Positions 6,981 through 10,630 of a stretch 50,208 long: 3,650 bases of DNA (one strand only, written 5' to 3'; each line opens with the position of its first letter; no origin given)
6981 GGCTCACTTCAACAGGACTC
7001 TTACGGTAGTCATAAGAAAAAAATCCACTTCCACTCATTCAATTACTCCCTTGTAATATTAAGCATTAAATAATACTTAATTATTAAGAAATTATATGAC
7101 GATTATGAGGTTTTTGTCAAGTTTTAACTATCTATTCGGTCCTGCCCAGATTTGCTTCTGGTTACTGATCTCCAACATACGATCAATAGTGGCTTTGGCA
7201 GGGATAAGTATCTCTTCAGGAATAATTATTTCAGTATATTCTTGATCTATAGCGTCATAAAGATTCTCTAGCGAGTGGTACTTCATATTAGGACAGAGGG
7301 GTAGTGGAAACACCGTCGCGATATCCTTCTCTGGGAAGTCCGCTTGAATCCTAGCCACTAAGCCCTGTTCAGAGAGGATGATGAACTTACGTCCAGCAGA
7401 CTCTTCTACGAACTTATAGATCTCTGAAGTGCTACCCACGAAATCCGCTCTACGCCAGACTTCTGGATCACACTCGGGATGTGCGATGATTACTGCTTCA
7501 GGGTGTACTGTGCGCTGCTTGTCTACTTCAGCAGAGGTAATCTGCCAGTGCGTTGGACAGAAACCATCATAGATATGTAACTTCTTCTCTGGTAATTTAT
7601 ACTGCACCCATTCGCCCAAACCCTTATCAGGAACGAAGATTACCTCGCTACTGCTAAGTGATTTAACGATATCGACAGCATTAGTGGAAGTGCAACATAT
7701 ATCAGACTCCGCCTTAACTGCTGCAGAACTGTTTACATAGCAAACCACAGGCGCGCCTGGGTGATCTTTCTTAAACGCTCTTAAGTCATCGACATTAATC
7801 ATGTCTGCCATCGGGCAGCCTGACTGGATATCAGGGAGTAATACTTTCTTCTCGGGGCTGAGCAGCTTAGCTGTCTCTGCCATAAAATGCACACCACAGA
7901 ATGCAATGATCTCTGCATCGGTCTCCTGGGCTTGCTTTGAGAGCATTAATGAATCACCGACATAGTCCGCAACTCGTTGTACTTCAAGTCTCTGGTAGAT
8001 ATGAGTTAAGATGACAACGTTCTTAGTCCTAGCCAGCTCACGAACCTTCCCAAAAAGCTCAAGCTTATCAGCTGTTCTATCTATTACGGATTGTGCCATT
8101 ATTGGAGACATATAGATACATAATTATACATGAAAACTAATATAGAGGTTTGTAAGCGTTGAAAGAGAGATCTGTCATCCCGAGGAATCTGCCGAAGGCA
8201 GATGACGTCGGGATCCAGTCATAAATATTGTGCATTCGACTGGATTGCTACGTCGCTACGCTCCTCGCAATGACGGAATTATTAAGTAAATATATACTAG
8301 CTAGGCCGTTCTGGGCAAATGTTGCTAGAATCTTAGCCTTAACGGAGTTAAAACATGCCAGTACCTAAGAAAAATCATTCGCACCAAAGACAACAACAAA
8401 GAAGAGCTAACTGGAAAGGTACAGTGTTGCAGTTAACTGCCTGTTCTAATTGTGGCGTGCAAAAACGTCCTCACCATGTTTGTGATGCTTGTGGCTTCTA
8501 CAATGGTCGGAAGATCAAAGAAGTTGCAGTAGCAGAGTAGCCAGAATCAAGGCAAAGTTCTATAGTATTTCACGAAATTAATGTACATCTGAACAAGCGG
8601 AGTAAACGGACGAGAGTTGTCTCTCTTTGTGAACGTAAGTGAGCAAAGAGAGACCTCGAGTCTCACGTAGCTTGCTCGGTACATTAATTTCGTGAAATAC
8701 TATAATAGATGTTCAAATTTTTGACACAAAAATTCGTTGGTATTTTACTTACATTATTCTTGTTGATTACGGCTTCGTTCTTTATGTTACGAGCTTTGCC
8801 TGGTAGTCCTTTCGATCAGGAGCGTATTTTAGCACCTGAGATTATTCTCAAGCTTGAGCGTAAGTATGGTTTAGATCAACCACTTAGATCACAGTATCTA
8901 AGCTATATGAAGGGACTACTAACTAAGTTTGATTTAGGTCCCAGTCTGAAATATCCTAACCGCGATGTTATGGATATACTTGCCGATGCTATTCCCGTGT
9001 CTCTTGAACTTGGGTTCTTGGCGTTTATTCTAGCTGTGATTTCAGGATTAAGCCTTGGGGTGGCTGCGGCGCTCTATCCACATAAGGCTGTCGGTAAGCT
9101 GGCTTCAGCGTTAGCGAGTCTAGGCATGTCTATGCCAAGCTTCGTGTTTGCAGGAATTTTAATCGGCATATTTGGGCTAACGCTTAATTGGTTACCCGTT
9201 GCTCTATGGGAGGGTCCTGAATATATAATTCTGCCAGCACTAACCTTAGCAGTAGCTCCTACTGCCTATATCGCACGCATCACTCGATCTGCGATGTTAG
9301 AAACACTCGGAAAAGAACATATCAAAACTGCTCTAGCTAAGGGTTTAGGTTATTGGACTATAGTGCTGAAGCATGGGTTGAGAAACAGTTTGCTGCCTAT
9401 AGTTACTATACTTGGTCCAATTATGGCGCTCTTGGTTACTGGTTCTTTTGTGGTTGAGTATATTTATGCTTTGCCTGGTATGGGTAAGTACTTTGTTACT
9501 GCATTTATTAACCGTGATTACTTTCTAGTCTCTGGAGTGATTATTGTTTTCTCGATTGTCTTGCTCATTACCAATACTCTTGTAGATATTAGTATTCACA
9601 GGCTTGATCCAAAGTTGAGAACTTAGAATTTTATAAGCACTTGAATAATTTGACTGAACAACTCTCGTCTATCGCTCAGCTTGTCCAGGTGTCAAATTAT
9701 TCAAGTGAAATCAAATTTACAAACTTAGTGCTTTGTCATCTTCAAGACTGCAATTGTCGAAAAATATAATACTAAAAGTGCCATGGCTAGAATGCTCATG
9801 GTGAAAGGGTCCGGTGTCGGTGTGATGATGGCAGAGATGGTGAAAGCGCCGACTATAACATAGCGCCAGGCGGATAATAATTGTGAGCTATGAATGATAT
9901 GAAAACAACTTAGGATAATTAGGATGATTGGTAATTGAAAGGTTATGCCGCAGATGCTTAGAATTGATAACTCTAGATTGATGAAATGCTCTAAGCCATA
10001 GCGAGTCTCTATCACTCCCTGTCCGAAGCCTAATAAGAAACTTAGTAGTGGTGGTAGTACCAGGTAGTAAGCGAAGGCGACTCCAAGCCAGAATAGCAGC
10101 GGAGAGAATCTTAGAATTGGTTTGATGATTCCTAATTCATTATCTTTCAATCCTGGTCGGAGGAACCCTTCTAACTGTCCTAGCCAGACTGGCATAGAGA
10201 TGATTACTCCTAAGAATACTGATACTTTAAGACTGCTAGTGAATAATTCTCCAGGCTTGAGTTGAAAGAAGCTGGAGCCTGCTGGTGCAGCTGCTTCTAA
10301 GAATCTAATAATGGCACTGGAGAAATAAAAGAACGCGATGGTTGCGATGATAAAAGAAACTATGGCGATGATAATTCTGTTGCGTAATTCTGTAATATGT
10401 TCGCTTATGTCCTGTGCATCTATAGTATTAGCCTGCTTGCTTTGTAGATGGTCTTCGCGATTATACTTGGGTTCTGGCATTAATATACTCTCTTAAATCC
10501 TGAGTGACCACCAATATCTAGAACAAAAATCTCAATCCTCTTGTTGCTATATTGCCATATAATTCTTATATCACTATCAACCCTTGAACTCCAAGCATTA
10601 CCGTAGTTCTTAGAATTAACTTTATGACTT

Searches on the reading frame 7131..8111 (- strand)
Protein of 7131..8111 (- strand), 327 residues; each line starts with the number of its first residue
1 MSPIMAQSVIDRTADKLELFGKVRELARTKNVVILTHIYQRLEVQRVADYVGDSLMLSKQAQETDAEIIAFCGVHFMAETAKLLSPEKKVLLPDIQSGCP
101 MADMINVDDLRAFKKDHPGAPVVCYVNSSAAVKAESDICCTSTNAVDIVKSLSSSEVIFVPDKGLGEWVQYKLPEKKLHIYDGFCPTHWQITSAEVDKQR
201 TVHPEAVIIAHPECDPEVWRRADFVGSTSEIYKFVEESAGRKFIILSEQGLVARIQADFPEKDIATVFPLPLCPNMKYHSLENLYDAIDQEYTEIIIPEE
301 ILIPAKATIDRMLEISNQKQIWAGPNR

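Call 18: search_protein_families(library=pfam, proteins=[window:7131-8111:-], max_evalue=0.00001)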
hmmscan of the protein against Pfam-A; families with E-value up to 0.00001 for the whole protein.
window:7131-8111:- (327 aa): 1 family
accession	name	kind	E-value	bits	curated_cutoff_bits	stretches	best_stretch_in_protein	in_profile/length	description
PF02445.21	NadA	-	3.3e-114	381.4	27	1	22-314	2-295/295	Quinolinate synthetase A protein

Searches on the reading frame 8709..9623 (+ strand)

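Call 18: search_protein_families(library=pfam, proteins=[window:8709-9623:+], max_evalue=0.00001)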
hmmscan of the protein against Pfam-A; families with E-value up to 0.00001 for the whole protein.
window:8709-9623:+ (305 aa): 2 families
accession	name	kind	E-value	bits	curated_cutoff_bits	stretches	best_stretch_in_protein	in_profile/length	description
PF00528.27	BPD_transp_1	-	7.5e-34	117.5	26.4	1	113-304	1-183/184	Binding-protein-dependent transport system inner membrane component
PF19300.4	BPD_transp_1_N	-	1.7e-09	38.3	23.8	1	1-76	1-78/114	Binding-prot-dependent transport system membrane comp, N-term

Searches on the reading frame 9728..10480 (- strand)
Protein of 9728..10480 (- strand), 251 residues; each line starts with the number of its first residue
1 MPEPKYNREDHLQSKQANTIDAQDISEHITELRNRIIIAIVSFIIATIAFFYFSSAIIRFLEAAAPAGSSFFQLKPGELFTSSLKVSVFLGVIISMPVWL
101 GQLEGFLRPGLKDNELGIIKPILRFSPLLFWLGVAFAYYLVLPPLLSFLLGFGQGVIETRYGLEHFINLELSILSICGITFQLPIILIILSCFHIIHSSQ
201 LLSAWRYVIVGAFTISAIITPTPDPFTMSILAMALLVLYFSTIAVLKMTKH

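Call 18: search_protein_families(library=pfam, proteins=[window:9728-10480:-], max_evalue=0.00001)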
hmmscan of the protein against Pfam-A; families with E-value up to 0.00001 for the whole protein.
window:9728-10480:- (251 aa): 1 family
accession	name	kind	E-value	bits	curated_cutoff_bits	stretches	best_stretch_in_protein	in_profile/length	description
PF00902.23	TatC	-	1.8e-56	191.7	25.1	1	27-233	1-207/208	Sec-independent protein translocase protein (TatC)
